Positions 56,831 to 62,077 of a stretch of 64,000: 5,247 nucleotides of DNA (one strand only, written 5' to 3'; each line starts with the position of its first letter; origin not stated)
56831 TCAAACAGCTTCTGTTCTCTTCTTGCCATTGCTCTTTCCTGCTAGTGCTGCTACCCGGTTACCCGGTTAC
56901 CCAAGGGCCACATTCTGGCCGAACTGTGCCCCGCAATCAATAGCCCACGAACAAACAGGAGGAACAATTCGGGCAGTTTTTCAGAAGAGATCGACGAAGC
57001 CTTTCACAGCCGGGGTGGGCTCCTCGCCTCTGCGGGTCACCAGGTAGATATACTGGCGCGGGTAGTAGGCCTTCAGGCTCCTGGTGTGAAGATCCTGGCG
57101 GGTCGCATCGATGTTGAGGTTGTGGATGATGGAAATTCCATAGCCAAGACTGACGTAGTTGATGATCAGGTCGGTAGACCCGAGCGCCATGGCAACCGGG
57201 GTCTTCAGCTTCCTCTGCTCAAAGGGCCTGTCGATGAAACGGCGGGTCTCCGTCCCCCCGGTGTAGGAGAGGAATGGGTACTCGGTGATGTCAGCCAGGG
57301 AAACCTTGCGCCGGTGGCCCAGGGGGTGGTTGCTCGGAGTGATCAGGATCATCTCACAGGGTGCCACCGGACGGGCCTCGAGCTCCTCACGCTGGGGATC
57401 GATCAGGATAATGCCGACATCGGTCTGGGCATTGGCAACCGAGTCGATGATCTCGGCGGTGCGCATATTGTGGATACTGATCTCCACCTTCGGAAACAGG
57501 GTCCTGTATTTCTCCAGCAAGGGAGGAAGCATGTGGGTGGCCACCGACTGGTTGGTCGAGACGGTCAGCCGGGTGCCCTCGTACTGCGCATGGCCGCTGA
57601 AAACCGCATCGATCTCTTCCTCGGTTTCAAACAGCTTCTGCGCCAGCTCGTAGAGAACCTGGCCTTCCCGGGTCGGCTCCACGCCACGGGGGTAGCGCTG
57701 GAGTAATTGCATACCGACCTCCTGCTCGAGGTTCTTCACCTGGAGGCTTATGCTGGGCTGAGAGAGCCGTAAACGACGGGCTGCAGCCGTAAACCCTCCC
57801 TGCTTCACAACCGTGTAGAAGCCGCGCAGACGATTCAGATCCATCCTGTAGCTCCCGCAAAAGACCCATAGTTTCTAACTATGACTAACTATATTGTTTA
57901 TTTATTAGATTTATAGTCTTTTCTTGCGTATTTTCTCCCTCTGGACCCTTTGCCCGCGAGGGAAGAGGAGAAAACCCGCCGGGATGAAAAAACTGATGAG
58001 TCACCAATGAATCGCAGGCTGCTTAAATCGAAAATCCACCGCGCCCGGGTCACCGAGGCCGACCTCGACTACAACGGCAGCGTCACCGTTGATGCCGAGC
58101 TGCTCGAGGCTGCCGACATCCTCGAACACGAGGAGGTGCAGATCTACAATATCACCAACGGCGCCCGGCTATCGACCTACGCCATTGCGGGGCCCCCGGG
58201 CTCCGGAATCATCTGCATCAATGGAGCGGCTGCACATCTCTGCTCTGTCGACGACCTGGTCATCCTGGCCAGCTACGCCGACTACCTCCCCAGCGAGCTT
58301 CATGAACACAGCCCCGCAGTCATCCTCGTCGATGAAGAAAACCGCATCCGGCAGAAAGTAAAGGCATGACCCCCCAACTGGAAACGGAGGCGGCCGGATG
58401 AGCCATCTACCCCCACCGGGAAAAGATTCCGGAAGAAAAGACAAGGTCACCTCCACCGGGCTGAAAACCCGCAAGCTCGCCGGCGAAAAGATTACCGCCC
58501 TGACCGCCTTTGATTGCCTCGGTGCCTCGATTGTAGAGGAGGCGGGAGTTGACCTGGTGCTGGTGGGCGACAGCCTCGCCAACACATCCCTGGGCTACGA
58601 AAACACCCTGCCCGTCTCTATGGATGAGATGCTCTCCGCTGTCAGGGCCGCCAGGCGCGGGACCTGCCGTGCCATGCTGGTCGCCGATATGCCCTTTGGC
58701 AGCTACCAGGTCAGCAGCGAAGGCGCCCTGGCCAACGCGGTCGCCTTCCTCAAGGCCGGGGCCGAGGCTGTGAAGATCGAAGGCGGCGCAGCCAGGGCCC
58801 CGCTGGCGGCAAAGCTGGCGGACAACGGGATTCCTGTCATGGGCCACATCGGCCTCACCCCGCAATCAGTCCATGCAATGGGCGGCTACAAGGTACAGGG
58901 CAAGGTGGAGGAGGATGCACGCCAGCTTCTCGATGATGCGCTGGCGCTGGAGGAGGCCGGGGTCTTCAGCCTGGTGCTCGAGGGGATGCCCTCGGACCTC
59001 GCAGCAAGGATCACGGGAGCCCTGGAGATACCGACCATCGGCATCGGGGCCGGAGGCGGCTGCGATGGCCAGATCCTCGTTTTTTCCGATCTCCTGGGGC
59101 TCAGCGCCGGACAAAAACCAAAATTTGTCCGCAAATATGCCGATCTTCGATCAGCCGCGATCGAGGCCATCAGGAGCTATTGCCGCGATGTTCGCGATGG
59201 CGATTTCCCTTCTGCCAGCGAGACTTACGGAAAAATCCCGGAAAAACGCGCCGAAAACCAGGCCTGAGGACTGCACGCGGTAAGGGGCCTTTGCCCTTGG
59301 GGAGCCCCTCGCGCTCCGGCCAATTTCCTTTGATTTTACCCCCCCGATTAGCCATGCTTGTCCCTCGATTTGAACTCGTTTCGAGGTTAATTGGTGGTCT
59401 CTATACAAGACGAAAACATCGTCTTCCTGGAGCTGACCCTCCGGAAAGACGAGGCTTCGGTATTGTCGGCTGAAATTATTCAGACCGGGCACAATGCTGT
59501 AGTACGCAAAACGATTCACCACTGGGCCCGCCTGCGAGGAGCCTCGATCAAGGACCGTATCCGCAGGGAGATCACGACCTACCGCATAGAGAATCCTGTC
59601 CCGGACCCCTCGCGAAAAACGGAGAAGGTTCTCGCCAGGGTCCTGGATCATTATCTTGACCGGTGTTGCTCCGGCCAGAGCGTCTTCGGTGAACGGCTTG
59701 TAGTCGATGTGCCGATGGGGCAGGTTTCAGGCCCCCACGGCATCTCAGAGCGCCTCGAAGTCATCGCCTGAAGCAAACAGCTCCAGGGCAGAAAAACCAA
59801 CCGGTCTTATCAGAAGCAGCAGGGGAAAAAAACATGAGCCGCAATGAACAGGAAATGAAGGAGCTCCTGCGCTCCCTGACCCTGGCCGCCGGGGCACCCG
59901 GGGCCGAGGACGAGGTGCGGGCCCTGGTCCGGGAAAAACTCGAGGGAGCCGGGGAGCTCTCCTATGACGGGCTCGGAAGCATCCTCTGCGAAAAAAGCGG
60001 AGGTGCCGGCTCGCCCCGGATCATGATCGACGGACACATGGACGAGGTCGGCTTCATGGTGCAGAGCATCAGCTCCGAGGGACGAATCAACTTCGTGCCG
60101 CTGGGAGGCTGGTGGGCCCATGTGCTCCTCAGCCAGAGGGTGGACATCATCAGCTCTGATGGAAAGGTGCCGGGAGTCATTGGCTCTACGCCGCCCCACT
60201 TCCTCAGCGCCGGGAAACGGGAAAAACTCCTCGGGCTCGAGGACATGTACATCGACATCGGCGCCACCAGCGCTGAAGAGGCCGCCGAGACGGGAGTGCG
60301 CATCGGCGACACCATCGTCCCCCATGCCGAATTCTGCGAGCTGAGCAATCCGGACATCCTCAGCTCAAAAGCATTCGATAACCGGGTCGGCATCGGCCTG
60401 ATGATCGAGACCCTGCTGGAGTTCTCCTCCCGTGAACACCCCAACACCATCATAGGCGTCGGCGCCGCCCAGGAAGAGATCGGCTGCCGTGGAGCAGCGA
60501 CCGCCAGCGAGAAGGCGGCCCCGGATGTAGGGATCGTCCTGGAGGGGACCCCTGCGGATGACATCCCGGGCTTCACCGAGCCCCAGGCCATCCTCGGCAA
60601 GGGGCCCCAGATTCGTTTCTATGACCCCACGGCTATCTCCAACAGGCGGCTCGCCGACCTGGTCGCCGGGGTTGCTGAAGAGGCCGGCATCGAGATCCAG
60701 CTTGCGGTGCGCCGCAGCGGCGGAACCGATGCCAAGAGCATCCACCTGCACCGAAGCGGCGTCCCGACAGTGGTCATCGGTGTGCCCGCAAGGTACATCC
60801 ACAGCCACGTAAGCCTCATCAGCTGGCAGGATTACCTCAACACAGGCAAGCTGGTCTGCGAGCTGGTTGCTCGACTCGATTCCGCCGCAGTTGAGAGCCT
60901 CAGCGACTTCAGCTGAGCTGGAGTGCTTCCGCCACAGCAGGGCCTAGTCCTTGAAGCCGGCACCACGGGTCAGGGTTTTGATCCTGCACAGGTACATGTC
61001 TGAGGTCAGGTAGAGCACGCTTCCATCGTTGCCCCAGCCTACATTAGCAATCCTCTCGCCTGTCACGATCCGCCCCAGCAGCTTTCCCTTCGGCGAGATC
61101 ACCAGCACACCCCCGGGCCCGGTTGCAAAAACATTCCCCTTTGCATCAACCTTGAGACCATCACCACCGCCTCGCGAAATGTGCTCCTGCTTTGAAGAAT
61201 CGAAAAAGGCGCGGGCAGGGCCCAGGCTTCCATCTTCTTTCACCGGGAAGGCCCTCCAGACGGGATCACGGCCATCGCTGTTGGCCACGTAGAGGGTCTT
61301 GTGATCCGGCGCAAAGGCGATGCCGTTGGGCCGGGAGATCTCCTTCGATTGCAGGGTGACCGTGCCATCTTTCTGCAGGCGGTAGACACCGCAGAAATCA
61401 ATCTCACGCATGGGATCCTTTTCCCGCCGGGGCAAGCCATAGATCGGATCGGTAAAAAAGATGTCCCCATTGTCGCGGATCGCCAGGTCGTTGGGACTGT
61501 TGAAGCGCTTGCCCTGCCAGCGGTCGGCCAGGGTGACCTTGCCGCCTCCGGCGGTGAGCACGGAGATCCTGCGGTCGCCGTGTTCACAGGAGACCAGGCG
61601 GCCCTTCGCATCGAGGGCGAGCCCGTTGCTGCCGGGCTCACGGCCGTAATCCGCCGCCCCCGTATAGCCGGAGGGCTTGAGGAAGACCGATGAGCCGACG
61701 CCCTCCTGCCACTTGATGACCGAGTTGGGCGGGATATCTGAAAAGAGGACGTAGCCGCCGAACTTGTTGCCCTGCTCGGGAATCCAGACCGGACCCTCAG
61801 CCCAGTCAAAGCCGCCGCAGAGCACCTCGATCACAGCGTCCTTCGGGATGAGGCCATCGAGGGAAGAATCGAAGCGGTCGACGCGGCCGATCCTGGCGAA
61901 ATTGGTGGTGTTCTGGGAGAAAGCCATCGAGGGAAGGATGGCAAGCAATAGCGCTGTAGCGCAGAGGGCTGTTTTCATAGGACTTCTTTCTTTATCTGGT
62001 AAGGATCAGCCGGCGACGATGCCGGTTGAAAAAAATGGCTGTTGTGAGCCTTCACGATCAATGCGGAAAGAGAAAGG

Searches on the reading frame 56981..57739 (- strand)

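Call 44: search_protein_families(library=pfam, proteins=[window:56981-57739:-])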
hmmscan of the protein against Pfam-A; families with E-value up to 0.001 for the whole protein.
window:56981-57739:- (252 aa): 2 families
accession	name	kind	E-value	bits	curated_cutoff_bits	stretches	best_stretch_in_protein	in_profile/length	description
PF03466.25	LysR_substrate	-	9.8e-43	146.4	28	1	54-251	4-203/209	LysR substrate binding domain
PF00126.33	HTH_1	-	3.1e-05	24.3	26.6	1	1-27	34-60/60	Bacterial regulatory helix-turn-helix protein, lysR family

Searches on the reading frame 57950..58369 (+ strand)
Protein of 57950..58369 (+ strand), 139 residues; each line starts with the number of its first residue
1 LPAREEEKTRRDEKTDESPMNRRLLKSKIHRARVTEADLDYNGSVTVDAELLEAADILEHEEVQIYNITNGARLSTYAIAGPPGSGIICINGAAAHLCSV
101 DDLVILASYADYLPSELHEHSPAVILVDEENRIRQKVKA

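Call 45: search_protein_families(library=pfam, proteins=[window:57950-58369:+])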
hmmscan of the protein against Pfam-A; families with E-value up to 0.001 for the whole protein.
window:57950-58369:+ (139 aa): 1 family
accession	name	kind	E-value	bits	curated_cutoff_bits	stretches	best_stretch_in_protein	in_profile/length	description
PF02261.22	Asp_decarbox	-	9.7e-49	164.5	25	1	20-133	1-114/115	Aspartate decarboxylase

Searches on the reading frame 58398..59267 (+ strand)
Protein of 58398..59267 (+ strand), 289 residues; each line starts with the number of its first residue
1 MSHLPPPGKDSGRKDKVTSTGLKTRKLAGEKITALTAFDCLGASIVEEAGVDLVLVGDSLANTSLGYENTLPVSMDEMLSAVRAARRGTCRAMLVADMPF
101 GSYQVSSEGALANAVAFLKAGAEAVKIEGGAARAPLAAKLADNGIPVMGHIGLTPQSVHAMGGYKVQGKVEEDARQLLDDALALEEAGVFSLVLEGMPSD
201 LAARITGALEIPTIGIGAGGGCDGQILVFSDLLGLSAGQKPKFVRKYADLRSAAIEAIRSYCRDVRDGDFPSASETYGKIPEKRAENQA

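Call 45: search_protein_families(library=pfam, proteins=[window:58398-59267:+])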
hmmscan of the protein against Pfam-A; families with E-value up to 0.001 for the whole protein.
window:58398-59267:+ (289 aa): 2 families
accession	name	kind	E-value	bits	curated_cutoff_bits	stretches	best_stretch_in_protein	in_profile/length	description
PF02548.21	Pantoate_transf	-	9e-107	356.8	28.7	1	16-272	1-258/259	Ketopantoate hydroxymethyltransferase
PF13714.12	PEP_mutase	-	6.6e-06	26.3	31.5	1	29-130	8-107/240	Phosphoenolpyruvate phosphomutase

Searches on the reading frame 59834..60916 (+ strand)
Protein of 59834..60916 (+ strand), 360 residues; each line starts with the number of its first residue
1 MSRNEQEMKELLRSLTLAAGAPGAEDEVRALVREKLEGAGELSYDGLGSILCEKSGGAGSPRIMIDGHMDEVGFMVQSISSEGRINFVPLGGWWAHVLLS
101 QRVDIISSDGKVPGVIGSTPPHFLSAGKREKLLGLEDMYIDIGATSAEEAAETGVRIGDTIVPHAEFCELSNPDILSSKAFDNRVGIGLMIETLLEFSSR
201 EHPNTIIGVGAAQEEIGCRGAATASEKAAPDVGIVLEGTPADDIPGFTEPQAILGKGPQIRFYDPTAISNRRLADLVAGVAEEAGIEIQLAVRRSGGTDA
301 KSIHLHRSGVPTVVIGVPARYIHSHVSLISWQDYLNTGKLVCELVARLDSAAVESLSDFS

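Call 45: search_protein_families(library=pfam, proteins=[window:59834-60916:+])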
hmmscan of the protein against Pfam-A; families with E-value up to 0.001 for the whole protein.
window:59834-60916:+ (360 aa): 3 families
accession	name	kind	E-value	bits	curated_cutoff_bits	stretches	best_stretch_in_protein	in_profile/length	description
PF05343.19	Peptidase_M42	-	5.3e-96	321.5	23.2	1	48-340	1-292/292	M42 glutamyl aminopeptidase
PF01546.33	Peptidase_M20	-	2.5e-07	31.2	24.6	1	182-346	35-205/206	Peptidase family M20/M25/M40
PF02127.20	Peptidase_M18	-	7.5e-05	22.2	24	0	252-340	335-427/432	Aminopeptidase I zinc metalloprotease (M18)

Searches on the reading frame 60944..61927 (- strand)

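Call 45: search_protein_families(library=pfam, proteins=[window:60944-61927:-])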
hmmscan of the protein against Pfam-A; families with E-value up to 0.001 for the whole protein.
window:60944-61927:- (327 aa): 1 family
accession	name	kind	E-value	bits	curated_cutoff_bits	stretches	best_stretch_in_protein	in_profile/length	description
PF08450.18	SGL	-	8.2e-36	124.3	26.3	1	42-309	1-244/246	SMP-30/Gluconolactonase/LRE-like region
